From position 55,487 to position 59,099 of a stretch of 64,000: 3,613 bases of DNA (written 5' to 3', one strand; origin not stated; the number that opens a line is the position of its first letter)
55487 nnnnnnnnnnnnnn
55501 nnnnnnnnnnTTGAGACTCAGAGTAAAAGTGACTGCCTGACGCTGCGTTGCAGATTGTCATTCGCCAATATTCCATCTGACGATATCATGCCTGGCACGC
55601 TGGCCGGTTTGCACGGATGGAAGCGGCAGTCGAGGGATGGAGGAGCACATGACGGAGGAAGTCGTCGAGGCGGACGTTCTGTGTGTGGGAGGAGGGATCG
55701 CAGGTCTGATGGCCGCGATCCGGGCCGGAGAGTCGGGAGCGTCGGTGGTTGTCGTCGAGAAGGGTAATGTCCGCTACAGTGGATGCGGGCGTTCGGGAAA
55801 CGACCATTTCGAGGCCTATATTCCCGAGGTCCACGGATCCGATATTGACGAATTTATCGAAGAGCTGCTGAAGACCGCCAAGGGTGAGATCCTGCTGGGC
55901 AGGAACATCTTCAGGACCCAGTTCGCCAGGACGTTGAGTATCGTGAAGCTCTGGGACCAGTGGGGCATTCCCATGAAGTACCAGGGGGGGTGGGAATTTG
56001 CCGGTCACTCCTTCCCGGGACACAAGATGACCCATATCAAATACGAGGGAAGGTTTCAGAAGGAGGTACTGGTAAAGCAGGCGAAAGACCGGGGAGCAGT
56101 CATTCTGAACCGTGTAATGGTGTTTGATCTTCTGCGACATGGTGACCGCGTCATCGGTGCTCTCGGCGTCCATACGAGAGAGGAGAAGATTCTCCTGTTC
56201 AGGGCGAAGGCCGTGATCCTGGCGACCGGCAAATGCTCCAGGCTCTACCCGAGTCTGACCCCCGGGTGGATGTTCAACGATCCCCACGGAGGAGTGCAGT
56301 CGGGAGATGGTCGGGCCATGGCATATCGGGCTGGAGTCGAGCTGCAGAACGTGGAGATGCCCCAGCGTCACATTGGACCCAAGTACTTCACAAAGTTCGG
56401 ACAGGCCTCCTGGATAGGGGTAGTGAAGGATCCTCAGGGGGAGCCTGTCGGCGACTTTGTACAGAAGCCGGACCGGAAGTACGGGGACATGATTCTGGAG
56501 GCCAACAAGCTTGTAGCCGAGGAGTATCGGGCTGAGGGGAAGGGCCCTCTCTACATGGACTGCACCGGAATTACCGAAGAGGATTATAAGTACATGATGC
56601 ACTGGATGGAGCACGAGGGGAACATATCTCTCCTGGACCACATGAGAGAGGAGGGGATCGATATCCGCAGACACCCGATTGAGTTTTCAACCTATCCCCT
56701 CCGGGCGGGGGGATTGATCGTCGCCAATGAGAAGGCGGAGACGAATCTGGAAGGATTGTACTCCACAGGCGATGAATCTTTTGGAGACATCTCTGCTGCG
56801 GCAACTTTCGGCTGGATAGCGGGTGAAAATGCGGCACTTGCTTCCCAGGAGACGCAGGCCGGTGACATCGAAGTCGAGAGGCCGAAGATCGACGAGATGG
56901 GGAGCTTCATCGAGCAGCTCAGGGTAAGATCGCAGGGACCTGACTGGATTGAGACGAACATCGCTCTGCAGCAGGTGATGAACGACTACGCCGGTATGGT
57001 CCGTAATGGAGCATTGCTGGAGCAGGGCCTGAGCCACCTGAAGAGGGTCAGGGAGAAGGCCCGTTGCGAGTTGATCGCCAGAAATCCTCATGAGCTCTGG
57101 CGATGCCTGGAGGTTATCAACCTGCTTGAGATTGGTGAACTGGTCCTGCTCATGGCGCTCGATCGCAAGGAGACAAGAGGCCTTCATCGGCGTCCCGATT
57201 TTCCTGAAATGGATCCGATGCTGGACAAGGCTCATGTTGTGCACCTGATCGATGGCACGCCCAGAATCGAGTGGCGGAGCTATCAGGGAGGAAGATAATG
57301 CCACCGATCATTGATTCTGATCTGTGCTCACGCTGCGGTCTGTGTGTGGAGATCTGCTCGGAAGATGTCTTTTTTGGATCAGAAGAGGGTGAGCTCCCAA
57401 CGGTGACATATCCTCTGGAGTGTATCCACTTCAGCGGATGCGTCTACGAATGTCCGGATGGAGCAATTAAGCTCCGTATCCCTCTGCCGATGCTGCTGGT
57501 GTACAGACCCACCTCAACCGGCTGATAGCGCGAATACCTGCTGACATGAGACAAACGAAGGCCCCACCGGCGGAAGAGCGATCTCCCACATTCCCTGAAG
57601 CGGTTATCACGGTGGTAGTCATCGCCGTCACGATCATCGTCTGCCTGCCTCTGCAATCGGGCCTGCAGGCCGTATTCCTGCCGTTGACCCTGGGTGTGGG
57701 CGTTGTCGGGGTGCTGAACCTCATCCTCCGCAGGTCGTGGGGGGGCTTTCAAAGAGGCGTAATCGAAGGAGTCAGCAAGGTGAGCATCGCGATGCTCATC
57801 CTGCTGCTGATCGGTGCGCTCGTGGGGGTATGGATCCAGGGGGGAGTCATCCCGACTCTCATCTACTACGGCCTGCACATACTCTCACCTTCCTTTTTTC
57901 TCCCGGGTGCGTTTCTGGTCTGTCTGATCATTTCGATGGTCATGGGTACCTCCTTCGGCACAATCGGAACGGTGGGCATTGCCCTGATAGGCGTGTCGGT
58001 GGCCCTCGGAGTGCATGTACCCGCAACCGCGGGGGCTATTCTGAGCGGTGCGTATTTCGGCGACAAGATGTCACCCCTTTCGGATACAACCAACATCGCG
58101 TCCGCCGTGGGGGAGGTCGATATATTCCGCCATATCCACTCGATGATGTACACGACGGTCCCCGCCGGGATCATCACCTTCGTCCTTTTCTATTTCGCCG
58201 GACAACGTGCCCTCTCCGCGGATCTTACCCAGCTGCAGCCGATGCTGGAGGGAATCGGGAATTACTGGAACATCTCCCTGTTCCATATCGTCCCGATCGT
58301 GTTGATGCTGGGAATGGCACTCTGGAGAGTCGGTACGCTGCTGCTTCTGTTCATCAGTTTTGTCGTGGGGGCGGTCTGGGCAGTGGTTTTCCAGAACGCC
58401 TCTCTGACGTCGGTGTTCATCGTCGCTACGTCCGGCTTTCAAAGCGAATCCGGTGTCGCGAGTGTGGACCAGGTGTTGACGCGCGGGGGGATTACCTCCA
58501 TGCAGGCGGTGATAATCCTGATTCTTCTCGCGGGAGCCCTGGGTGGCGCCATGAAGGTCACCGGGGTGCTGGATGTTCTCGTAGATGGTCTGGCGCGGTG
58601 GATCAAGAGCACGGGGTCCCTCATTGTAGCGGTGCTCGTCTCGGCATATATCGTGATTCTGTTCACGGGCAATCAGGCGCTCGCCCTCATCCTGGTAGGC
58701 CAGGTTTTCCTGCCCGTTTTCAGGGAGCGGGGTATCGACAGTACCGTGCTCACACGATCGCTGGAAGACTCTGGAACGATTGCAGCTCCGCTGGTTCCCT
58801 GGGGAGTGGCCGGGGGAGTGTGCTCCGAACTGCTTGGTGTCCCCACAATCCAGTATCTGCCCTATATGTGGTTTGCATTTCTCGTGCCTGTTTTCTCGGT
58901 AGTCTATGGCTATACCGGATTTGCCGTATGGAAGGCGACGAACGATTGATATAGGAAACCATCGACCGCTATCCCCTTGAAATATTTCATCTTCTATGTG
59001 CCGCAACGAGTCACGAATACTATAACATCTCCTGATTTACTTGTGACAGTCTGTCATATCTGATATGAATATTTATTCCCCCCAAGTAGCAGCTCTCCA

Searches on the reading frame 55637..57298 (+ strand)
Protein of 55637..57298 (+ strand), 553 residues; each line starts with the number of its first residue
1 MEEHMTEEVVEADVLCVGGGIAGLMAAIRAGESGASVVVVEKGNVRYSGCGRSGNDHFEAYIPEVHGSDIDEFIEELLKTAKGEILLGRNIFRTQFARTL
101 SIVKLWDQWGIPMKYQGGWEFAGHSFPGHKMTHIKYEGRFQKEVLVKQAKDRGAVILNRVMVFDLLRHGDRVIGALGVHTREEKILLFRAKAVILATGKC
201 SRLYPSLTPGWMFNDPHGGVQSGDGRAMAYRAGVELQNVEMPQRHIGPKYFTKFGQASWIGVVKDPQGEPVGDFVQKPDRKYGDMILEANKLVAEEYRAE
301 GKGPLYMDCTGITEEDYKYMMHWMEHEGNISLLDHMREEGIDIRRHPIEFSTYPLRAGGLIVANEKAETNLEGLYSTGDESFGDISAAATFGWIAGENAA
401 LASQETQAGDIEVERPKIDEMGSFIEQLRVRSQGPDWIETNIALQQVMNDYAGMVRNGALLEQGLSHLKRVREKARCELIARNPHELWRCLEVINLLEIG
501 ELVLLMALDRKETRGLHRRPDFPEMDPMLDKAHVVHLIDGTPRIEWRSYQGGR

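Call 22: search_protein_families(library=pfam, proteins=[window:55637-57298:+], max_evalue=0.00001)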
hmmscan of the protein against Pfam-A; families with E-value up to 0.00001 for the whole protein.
window:55637-57298:+ (553 aa): 6 families
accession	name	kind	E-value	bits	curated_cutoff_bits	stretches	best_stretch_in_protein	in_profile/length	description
PF00890.30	FAD_binding_2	-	5.6e-24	85.5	20.4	1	13-378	1-396/414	FAD binding domain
PF02910.25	Succ_DH_flav_C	-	4e-16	59.6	20.8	1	443-527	3-91/130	Fumarate reductase flavoprotein C-term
PF01266.30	DAO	-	6.3e-09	36.2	27.9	0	13-45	1-34/353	FAD dependent oxidoreductase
PF12831.13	FAD_oxidored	-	8.1e-09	35.7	27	1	13-200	1-147/416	FAD dependent oxidoreductase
PF07992.20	Pyr_redox_2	-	2.4e-07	30.9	26.1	0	13-53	2-43/291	Pyridine nucleotide-disulphide oxidoreductase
PF03486.20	HI0933_like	-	1.3e-06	28.5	50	0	13-50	2-44/244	HI0933-like protein Rossmann domain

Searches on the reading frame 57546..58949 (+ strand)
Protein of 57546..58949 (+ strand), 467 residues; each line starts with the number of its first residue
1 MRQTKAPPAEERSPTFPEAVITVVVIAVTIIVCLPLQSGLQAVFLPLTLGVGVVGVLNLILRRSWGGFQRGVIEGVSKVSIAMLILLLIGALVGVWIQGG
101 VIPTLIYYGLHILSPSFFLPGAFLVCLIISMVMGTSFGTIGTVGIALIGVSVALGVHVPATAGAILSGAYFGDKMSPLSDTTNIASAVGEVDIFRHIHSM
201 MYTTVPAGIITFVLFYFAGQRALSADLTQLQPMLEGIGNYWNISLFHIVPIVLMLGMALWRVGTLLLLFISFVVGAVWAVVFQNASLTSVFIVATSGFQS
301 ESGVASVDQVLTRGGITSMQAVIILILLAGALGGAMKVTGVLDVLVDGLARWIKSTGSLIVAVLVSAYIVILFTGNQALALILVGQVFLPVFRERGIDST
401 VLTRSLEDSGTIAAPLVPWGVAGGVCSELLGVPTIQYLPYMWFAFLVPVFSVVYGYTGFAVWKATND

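Call 22: search_protein_families(library=pfam, proteins=[window:57546-58949:+], max_evalue=0.00001)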
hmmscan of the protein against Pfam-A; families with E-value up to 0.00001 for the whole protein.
window:57546-58949:+ (467 aa): 1 family
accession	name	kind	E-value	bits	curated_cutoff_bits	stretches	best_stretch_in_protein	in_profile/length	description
PF03553.21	Na_H_antiporter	-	9.4e-59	199.6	23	2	168-459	1-303/303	Na+/H+ antiporter family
